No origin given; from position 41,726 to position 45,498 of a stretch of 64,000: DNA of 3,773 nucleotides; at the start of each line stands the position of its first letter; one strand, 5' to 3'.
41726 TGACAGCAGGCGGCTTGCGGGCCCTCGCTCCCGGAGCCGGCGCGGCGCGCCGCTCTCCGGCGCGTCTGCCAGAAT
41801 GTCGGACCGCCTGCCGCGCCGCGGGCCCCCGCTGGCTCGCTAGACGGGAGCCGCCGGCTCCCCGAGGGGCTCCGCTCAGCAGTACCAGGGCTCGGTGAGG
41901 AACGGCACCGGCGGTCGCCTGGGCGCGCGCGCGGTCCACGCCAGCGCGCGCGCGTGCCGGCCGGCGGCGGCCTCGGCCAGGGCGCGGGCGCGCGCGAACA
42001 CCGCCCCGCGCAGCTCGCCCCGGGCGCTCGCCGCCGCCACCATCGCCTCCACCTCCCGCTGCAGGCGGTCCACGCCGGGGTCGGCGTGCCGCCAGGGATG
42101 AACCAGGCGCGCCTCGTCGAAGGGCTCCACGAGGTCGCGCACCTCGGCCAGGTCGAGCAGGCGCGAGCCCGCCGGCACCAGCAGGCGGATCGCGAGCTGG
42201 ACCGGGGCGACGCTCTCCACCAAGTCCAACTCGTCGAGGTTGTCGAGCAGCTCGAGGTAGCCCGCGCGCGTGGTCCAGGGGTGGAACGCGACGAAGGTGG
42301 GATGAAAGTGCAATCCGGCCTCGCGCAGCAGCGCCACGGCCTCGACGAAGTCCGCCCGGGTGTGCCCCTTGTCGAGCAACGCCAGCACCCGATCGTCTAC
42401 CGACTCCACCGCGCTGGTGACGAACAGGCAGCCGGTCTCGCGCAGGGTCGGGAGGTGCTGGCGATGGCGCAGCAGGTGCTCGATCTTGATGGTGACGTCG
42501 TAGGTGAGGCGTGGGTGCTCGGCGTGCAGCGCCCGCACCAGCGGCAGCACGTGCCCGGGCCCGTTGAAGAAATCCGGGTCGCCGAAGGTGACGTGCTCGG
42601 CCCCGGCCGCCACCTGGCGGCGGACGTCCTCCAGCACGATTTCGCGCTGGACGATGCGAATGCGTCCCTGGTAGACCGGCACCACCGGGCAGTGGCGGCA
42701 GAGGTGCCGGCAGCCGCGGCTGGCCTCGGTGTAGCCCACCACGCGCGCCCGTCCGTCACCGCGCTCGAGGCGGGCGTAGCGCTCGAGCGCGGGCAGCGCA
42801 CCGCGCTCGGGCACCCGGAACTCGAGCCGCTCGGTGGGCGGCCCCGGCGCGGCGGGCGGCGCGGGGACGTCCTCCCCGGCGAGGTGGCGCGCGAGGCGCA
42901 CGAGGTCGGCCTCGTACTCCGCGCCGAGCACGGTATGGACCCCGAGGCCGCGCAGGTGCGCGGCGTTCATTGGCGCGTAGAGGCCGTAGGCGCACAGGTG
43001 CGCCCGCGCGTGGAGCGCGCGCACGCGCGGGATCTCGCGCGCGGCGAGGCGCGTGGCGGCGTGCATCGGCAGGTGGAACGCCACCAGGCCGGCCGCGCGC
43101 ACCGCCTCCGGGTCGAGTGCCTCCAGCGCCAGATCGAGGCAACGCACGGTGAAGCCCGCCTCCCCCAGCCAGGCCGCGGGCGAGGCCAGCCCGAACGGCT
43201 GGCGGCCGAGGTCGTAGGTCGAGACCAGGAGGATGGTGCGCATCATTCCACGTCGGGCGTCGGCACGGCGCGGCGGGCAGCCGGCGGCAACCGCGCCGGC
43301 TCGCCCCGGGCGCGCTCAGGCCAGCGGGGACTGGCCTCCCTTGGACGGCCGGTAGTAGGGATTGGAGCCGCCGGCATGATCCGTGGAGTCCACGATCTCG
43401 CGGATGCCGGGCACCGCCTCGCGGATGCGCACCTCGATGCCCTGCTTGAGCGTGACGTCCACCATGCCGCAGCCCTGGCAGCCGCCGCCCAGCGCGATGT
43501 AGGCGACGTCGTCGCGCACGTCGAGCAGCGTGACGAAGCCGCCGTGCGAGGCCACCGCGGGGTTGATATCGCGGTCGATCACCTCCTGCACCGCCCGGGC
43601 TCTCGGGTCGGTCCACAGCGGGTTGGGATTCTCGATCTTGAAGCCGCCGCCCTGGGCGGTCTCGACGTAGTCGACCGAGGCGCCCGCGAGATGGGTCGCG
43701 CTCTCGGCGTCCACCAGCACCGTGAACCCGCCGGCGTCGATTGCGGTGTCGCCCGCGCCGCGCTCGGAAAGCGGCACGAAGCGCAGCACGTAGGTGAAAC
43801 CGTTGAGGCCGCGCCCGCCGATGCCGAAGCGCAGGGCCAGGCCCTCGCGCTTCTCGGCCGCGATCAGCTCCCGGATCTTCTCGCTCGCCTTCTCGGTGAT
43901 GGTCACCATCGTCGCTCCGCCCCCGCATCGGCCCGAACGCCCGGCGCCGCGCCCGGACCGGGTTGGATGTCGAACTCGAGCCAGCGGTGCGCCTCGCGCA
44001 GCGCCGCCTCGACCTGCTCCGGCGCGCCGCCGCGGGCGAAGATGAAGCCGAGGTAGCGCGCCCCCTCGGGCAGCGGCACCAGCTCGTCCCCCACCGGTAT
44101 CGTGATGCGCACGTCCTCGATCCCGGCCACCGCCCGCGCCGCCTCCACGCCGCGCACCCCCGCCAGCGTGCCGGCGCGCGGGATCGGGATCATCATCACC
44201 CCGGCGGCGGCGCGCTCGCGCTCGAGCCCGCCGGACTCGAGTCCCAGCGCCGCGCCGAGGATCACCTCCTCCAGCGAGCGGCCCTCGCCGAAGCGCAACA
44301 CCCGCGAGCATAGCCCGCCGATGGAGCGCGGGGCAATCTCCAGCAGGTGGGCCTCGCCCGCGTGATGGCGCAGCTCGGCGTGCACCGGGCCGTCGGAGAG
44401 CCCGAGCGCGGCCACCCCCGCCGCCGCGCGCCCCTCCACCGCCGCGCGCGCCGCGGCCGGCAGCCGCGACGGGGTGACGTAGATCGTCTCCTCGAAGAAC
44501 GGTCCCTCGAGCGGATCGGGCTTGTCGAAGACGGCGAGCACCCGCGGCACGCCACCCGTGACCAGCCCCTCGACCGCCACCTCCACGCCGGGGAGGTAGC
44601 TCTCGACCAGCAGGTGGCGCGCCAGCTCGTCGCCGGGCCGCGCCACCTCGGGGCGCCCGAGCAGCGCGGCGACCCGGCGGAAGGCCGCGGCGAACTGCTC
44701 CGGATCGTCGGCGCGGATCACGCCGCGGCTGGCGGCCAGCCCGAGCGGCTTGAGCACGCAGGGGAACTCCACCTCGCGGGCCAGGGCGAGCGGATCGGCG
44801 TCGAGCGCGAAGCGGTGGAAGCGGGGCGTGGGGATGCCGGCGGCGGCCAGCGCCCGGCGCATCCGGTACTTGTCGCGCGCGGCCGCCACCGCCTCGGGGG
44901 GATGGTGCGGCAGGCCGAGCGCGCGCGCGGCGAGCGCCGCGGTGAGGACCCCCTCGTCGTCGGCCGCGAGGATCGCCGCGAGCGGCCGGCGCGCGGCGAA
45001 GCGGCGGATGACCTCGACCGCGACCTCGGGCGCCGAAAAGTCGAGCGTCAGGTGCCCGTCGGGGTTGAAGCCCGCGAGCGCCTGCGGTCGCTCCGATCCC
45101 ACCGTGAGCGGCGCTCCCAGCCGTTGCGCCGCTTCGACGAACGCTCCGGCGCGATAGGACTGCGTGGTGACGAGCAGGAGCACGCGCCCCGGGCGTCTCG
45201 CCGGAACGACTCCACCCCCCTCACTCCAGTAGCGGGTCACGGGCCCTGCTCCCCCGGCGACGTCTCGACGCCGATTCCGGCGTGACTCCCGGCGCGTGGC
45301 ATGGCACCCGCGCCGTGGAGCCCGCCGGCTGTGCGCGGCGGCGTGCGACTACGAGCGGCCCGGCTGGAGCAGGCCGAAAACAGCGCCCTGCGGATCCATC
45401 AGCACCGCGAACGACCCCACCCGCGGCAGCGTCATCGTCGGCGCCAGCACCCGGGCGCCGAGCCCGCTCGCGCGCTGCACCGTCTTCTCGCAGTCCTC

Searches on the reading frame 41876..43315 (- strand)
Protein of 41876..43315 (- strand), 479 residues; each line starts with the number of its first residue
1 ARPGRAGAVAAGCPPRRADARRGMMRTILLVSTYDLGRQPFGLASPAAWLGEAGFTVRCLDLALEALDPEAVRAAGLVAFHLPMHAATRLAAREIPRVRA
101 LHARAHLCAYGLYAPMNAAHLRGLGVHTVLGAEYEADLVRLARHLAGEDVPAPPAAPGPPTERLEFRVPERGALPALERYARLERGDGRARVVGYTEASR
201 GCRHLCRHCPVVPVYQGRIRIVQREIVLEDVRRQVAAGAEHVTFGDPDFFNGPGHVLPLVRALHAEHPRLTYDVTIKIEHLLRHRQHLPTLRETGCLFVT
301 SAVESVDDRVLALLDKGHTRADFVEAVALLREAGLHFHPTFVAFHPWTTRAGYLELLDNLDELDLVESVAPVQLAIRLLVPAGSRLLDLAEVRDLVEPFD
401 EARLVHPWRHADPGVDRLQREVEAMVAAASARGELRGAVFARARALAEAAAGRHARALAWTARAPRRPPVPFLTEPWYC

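Call 58: search_protein_families(library=pfam, proteins=[window:41876-43315:-], max_evalue=0.00001)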
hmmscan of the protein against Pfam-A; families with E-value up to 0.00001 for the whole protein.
window:41876-43315:- (479 aa): 1 family
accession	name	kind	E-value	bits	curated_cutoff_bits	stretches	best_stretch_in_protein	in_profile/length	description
PF04055.27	Radical_SAM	-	3e-14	54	29.5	1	199-336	4-142/166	Radical SAM superfamily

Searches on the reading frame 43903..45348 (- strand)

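Call 84: search_protein_families(library=pfam, proteins=[window:43903-45348:-], max_evalue=0.00001)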
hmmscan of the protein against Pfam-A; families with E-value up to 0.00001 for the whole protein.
window:43903-45348:- (481 aa): 4 families
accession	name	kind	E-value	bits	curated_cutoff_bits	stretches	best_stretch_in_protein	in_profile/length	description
PF13535.11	ATP-grasp_4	-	4e-29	101.7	27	1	194-348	2-158/160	ATP-grasp domain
PF18603.7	LAL_C2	-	1.1e-16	61.2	29.4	1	386-461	2-77/78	L-amino acid ligase C-terminal domain 2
PF18130.6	ATPgrasp_N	-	6.1e-11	43.2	27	1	71-148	1-81/81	ATP-grasp N-terminal domain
PF01071.24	GARS_A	-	3.9e-07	30.5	27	1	160-266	3-103/194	Phosphoribosylglycinamide synthetase, ATP-grasp (A) domain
